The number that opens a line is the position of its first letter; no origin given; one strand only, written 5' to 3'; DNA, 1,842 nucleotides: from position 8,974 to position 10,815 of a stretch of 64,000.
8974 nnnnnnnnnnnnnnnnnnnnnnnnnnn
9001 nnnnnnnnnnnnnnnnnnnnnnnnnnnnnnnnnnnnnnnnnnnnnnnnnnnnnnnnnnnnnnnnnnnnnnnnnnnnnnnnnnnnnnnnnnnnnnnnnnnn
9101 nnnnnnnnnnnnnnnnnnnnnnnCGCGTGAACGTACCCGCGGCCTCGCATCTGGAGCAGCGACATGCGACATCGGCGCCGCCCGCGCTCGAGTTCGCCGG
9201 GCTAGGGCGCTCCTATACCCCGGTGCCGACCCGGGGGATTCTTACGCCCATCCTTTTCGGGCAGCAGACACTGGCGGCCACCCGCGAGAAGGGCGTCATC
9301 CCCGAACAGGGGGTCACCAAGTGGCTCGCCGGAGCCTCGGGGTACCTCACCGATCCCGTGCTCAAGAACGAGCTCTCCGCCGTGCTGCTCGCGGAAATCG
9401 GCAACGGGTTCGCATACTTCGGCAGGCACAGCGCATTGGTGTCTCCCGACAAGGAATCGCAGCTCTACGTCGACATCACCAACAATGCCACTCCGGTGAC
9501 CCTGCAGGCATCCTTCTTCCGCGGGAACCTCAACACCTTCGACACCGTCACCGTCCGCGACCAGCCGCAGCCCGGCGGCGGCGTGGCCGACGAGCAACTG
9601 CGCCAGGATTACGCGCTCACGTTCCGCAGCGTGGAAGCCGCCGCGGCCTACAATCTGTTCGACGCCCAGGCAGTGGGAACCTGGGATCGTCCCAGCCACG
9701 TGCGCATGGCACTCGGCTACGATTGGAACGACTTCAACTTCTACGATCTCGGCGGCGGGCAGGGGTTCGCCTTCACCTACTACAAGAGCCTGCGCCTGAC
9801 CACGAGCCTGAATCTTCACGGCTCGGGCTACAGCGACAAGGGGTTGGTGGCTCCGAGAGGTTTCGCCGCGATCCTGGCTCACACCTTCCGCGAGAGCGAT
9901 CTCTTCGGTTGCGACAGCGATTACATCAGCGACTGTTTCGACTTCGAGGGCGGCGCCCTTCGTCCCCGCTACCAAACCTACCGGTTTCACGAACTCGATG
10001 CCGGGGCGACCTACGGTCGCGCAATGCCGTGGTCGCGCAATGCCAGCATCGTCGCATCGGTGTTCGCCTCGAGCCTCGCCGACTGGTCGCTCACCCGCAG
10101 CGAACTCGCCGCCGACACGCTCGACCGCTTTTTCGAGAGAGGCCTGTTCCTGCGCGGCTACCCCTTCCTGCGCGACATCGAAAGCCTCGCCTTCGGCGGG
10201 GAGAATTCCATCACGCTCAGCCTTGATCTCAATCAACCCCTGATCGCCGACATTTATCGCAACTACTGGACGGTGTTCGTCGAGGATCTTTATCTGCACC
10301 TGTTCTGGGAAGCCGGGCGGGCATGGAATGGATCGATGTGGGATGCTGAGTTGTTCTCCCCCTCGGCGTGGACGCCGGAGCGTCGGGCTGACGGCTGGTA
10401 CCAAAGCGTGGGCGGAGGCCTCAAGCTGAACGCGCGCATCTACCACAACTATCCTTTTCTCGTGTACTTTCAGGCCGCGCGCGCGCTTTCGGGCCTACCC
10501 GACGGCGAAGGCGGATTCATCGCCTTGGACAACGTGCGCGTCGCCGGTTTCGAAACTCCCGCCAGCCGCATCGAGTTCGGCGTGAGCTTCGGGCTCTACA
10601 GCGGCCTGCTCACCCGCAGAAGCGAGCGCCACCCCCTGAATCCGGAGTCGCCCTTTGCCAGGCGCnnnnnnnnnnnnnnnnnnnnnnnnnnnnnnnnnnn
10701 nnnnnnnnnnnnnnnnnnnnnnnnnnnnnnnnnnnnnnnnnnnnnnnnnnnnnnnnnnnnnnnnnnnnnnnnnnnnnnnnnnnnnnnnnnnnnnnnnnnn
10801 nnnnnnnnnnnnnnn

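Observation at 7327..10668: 1113-aa secreted protein fusing an HExxH peptidase-like domain, TolB-type propeller repeats and an Omp85-like beta-rich C-terminus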

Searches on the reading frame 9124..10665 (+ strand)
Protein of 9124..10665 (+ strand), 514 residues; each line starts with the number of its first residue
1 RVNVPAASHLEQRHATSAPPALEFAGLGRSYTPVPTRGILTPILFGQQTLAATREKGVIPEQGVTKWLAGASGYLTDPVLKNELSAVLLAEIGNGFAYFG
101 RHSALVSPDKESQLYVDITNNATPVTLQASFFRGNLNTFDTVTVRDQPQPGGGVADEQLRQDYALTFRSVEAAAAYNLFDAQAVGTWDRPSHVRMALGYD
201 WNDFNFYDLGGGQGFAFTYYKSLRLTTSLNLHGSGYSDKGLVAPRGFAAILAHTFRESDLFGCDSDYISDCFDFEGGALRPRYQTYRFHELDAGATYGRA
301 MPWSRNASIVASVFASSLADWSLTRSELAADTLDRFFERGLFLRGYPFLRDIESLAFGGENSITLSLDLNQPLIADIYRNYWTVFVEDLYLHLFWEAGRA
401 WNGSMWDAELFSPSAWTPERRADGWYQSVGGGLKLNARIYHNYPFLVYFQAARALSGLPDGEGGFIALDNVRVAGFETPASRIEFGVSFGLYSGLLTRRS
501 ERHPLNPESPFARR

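Call 38: search_solved_structures(query=A3, max_evalue=10, show_alignments=3)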
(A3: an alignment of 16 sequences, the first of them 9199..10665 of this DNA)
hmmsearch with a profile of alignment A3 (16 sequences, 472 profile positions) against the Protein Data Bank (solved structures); distinct sequences matched with E-value up to 10: 0.

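Call 43: predict_structure(alignment_id=A2)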
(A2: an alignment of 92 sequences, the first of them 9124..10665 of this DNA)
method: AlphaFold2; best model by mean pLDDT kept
length: 514 residues; sequences in the alignment: 92
mean_pLDDT: 85.0   pTM: 0.82
mean pLDDT of the five models: 85.0, 84.1, 82.5, 82.2, 81.9
residues with pLDDT >= 90: 282; 70-90: 160; 50-70: 34; < 50: 38
segments of 3 or more residues with pLDDT < 50: 1-13, 22-24, 491-503, 505-507, 512-514
pLDDT, mean of each block of 10 residues (from residue 1): 40 49 57 83 85 84 89 89 94 82 81 96 94 94 91 92 96 92 65 97 92 88 98 80 84 98 85 90 95 96 92 97 77 86 91 89 97 89 90 97 90 91 95 91 86 94 90 93 83 32 44 45
secondary structure, 60 per line:
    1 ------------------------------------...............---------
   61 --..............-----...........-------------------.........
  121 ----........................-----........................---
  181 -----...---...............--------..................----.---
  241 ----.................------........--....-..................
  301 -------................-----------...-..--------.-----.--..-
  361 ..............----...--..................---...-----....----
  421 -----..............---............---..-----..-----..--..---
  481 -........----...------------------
elements in order: E37-51 E63-76 E82-92 E112-120 E125-148 E154-177 E192-206 E215-232 E245-261 H268-271 E272-275 E278-281 E283-300 E308-323 E361-374 E379-381 E384-401 H413-416 E426-439 E443-454 E482-489

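Call 52: search_protein_representatives(alignment_id=A3)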
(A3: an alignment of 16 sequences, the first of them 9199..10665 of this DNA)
Query: 16 sequences, 472 profile positions. Proteins with E-value up to 0.001 (for the whole library): 235; up to 1e-10: 81; up to 1e-30: 34. The best 150 are listed.
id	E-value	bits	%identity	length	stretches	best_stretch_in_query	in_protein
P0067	2.5e-180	616.6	-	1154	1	1-467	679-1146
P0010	5.2e-176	602.3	-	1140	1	1-470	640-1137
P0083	2.1e-163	560.8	-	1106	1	1-459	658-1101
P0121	1.7e-148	511.7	-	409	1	42-458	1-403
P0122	3.5e-146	504.0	-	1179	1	1-454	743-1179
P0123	1.8e-132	458.8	-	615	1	2-464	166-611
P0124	3.9e-130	451.1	-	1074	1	1-459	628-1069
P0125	4.2e-128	444.4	-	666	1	1-351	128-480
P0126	5.3e-126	437.5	-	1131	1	5-459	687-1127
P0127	6.0e-122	424.1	-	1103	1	3-459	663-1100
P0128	9.6e-101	354.2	-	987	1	3-411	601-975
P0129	4.3e-99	348.7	-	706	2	4-188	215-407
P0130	4.7e-94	332.1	-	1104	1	1-464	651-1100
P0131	4.0e-83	296.1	-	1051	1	4-453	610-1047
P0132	4.7e-83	295.9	-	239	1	236-463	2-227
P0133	1.3e-77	277.9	-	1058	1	3-451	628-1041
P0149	5.3e-36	140.7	-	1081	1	1-459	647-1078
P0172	9.5e-16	73.9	-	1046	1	174-425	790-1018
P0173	2.2e-15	72.7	-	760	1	172-414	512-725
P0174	6.7e-15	71.1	-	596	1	174-414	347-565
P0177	2.0e-14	69.5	-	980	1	168-417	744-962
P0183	2.6e-12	62.6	-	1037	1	129-417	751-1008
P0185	3.3e-12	62.2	-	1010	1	130-418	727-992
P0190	8.9e-12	60.8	-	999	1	75-412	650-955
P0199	1.1e-10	57.2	-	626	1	169-415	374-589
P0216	2.4e-09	52.8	-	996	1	165-418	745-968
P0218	3.3e-09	52.3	-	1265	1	307-414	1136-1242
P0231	1.8e-08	49.9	-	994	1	5-411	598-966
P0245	7.1e-08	47.9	-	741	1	236-412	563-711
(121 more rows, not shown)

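Call 53: search_protein_families(library=pfam, proteins=[P0172, P0177, P0185, P0173, P0174, P0199, P0231, P0218, P0245], max_evalue=0.01)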
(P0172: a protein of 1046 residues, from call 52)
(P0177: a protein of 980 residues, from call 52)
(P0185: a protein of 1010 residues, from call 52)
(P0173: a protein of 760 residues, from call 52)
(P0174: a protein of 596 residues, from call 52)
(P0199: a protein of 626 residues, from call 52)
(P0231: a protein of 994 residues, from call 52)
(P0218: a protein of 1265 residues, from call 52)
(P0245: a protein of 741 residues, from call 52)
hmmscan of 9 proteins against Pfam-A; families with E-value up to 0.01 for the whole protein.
P0172 (1046 aa): 5 families
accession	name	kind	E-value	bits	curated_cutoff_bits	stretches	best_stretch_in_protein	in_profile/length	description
PF07676.18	PD40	-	2.2e-20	72.5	20.9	2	562-597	2-38/38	WD40-like Beta Propeller Repeat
PF00930.27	DPPIV_N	-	1.1e-05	24.8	22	0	380-442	1-64/354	Dipeptidyl peptidase IV (DPP IV) N-terminal region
PF01752.23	Peptidase_M9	-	0.00046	20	26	1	184-268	189-266/289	Collagenase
PF10647.15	Gmad1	-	0.0013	19.1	20.5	1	419-509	20-105/251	Lipoprotein LpqB beta-propeller domain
PF13485.12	Peptidase_MA_2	-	0.0066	16.7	32.4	0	180-292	88-195/201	Peptidase MA superfamily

P0177 (980 aa): 5 families
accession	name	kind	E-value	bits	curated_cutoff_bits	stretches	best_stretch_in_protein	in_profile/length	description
PF07676.18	PD40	-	5.9e-16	58.4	20.9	2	321-348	10-34/38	WD40-like Beta Propeller Repeat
PF25174.1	Beta-prop_THOC3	-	4.6e-07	29.6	305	1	407-477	81-146/272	THOC3 beta-propeller domain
PF13485.12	Peptidase_MA_2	-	8.1e-07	29.5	32.4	1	177-295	88-200/201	Peptidase MA superfamily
PF00930.27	DPPIV_N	-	1.2e-06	27.9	22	0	374-434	1-62/354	Dipeptidyl peptidase IV (DPP IV) N-terminal region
PF23414.1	Beta-prop_EML_2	-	0.004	17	90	0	356-531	30-186/266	Echinoderm microtubule-associated protein second beta-propeller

P0185 (1010 aa): 6 families
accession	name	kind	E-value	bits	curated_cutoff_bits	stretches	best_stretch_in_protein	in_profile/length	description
PF07676.18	PD40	-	7.9e-23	80.3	20.9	3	505-539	2-37/38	WD40-like Beta Propeller Repeat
PF01103.29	Omp85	-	1.3e-06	28.6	24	1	774-961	105-288/325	Omp85 superfamily domain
PF00930.27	DPPIV_N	-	2e-06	27.2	22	0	356-441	260-348/354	Dipeptidyl peptidase IV (DPP IV) N-terminal region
PF13485.12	Peptidase_MA_2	-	3e-06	27.6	32.4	1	183-302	86-199/201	Peptidase MA superfamily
PF25174.1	Beta-prop_THOC3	-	1.3e-05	24.8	305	0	462-543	83-160/272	THOC3 beta-propeller domain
PF02897.21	Peptidase_S9_N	-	0.0017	17.6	24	1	333-414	130-215/414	Prolyl oligopeptidase, N-terminal beta-propeller domain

P0173 (760 aa): 1 family
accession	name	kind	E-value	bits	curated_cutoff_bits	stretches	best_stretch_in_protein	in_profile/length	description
PF07676.18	PD40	-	3e-20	72.1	20.9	1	238-266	9-38/38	WD40-like Beta Propeller Repeat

P0174 (596 aa): 1 family
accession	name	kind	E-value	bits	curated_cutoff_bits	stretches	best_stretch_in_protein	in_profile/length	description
PF07676.18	PD40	-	2.9e-08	33.9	20.9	1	126-151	11-37/38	WD40-like Beta Propeller Repeat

P0199 (626 aa): 2 families
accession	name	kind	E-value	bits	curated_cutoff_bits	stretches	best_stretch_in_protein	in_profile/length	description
PF07676.18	PD40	-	8e-22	77.1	20.9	2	86-114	8-37/38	WD40-like Beta Propeller Repeat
PF25174.1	Beta-prop_THOC3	-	0.00045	19.8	305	1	6-116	55-158/272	THOC3 beta-propeller domain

P0231 (994 aa): 2 families
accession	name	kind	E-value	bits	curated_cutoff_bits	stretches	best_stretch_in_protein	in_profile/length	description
PF13485.12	Peptidase_MA_2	-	1e-10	42.2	32.4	1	166-288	84-200/201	Peptidase MA superfamily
PF01752.23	Peptidase_M9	-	3.7e-06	26.9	26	1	173-283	188-289/289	Collagenase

P0218 (1265 aa): 3 families
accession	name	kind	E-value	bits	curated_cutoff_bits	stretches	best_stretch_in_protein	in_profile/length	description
PF07676.18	PD40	-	1e-15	57.6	20.9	1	684-707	13-37/38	WD40-like Beta Propeller Repeat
PF00930.27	DPPIV_N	-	0.00019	20.7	22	0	683-725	46-83/354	Dipeptidyl peptidase IV (DPP IV) N-terminal region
PF14583.12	Pectate_lyase22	-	0.00034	19.9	30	1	686-744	42-101/386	Oligogalacturonate lyase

P0245 (741 aa): 5 families
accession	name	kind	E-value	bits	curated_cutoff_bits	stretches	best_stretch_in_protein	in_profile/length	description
PF07676.18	PD40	-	1.2e-23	82.9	20.9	4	213-237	12-37/38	WD40-like Beta Propeller Repeat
PF00930.27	DPPIV_N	-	1.1e-08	34.7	22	0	35-88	3-60/354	Dipeptidyl peptidase IV (DPP IV) N-terminal region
PF01103.29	Omp85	-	1.6e-05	25.1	24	1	567-679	151-270/325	Omp85 superfamily domain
PF25174.1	Beta-prop_THOC3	-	0.00011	21.7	305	0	110-182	79-146/272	THOC3 beta-propeller domain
PF02897.21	Peptidase_S9_N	-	0.0026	17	24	0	32-94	131-193/414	Prolyl oligopeptidase, N-terminal beta-propeller domain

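Call 54: list_cluster_members(proteins=[P0185, P0172, P0177, P0231, P0245, P0183, P0190, P0216, P0133, P0149])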
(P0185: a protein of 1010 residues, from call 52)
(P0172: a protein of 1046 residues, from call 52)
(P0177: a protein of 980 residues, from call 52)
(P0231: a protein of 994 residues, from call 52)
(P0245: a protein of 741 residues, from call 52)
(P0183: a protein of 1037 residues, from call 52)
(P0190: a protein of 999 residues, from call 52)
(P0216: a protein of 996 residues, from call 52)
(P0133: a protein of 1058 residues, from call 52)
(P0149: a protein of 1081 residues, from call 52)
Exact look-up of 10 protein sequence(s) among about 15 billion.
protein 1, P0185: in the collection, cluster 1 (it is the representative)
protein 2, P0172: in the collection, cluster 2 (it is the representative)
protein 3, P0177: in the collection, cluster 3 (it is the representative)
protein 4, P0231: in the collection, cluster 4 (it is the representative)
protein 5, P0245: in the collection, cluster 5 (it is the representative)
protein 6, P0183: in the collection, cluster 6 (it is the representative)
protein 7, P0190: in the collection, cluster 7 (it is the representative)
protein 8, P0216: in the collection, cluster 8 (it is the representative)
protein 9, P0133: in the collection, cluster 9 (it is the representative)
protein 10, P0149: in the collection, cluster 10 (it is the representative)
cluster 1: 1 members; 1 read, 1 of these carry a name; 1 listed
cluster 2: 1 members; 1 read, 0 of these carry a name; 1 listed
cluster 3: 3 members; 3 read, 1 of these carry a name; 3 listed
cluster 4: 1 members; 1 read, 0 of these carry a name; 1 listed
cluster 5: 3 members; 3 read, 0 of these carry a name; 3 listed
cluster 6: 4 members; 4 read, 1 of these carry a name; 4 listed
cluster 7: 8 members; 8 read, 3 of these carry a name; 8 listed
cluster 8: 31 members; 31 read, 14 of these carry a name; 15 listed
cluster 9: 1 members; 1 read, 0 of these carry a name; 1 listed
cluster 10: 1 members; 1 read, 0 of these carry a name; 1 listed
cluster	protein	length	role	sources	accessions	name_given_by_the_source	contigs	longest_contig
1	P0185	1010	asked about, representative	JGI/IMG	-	hypothetical protein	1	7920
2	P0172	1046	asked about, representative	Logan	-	-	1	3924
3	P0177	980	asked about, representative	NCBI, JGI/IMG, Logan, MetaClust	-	hypothetical protein | \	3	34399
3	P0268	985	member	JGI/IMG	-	-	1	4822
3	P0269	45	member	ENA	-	-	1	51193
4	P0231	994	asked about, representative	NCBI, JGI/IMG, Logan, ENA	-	-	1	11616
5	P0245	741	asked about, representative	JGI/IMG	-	-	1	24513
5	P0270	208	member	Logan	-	-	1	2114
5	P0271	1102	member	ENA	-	-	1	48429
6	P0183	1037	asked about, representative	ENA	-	-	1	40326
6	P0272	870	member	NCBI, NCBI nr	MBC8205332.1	MAG: PD40 domain-containing protein, partial [FCB group bacterium] | PD40 domain-containing protein [FCB group bacterium]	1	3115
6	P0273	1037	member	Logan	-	-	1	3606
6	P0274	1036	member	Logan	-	-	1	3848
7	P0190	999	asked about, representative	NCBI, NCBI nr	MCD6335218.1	MAG: PD40 domain-containing protein [Candidatus Latescibacteria bacterium] | PD40 domain-containing protein [Candidatus Latescibacterota bacterium]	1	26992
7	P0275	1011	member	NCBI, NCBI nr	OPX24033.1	MAG: hypothetical protein B1H02_04295 [Candidatus Latescibacteria bacterium 4484_107]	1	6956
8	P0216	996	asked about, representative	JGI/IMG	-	WD40 repeat protein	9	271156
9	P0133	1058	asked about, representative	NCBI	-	-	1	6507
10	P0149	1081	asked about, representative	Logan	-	-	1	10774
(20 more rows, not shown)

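Call 60: find_encoding_contigs(protein=P0216, flank=7000, max_places=2)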
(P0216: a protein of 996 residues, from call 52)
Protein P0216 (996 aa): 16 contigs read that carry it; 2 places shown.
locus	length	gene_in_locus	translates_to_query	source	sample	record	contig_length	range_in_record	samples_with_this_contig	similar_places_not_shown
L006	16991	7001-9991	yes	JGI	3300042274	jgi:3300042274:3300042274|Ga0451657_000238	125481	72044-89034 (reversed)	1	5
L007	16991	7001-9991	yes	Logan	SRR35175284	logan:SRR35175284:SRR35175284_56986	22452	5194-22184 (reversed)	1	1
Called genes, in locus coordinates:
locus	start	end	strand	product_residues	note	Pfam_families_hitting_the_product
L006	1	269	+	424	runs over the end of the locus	PF13432:TPR_16 (faint), PF25068:ARM_TT21_4th (faint), PF12895:ANAPC3 (faint), PF13424:TPR_12 (faint), PF00515:TPR_1 (faint), PF07719:TPR_2 (faint), PF13174:TPR_6 (faint), PF13176:TPR_7 (faint), +13 more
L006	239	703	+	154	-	PF02502:LacAB_rpiB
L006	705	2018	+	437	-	PF00464:SHMT, PF00155:Aminotran_1_2, PF01212:Beta_elim_lyase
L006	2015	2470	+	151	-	PF22811:Zn_ribbon_NrdR, PF03477:ATP-cone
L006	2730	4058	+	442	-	PF03349:Toluene_X (faint), PF19572:PorV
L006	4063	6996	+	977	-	PF18962:Por_Secre_tail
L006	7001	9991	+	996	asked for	PF26550:Tricorn_2nd (faint), PF07676:PD40 (faint), PF26549:Tricorn_N (weak)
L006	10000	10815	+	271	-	PF18935:DUF5683 (faint)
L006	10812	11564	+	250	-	PF13525:YfiO, PF13174:TPR_6 (faint)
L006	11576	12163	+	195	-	PF01467:CTP_transf_like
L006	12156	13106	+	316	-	PF01699:Na_Ca_ex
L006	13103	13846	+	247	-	PF13489:Methyltransf_23 (weak), PF13847:Methyltransf_31 (weak), PF08241:Methyltransf_11, PF08242:Methyltransf_12 (weak), PF13649:Methyltransf_25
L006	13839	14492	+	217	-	PF00005:ABC_tran, PF02463:SMC_N (faint), PF13304:AAA_21 (faint)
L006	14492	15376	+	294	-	PF18075:FtsX_ECD, PF02687:FtsX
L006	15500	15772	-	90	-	PF00166:Cpn10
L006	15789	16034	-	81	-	PF00462:Glutaredoxin, PF13417:GST_N_3 (weak)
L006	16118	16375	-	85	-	-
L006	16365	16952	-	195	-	PF07638:Sigma70_ECF, PF12645:HTH_16, PF04542:Sigma70_r2, PF08281:Sigma70_r4_2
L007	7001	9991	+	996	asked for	PF26550:Tricorn_2nd (faint), PF07676:PD40 (faint), PF26549:Tricorn_N (weak)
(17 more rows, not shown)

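Call 61: find_encoding_contigs(protein=P0190, flank=7000, max_places=1)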
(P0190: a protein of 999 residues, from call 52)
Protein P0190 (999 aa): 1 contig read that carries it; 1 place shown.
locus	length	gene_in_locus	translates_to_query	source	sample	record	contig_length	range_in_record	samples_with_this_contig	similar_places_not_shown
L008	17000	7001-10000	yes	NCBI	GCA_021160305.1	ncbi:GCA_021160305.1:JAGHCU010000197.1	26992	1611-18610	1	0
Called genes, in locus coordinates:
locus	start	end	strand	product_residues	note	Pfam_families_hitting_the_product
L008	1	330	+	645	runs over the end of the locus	PF19778:RE_endonuc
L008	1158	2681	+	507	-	PF01841:Transglut_core (weak)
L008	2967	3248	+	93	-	PF04073:tRNA_edit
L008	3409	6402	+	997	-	PF13517:FG-GAP_3 (weak), PF25292:Beta-prop_CGLA (faint), PF01839:FG-GAP (faint), PF13517:FG-GAP_3 (weak), PF18962:Por_Secre_tail (weak)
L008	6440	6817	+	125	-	PF01243:PNPOx_N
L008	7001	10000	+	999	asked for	PF13485:Peptidase_MA_2, PF00930:DPPIV_N (faint), PF07676:PD40 (faint), PF26549:Tricorn_N, PF26550:Tricorn_2nd, PF26549:Tricorn_N (weak)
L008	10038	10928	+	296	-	PF00809:Pterin_bind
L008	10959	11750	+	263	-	PF19293:CdaA_N, PF02457:DAC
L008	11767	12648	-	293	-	PF04909:Amidohydro_2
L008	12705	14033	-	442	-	PF02056:Glyco_hydro_4, PF11975:Glyco_hydro_4C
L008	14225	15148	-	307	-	PF03069:FmdA_AmdA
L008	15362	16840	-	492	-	PF22848:ASD1_dom, PF06964:Alpha-L-AF_C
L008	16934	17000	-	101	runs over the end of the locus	-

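Call 63: find_encoding_contigs(protein=P0183, flank=7000, max_places=1)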
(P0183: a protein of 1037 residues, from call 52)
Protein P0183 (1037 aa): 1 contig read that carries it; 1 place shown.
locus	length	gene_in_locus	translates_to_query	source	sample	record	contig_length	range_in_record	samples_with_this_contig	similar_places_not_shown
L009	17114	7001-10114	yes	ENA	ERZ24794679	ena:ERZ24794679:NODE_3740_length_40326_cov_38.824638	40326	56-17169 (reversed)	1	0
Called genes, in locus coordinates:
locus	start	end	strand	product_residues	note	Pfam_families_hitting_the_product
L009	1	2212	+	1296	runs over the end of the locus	PF08126:Propeptide_C25 (weak), PF01364:Peptidase_C25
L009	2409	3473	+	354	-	PF03687:UPF0164 (weak), PF19572:PorV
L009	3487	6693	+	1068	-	PF18962:Por_Secre_tail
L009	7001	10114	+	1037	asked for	PF00930:DPPIV_N (faint), PF13485:Peptidase_MA_2 (faint), PF26550:Tricorn_2nd (weak), PF07676:PD40 (faint), PF14583:Pectate_lyase22 (faint), PF26549:Tricorn_N (weak)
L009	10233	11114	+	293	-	PF18935:DUF5683 (weak)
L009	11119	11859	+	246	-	-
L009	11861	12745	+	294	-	PF01073:3Beta_HSD, PF01370:Epimerase, PF02719:Polysacc_synt_2 (weak), PF04321:RmlD_sub_bind, PF16363:GDP_Man_Dehyd, PF07993:NAD_binding_4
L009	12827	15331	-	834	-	PF00012:HSP70, PF06723:MreB_Mbl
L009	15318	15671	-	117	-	-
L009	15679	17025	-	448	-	-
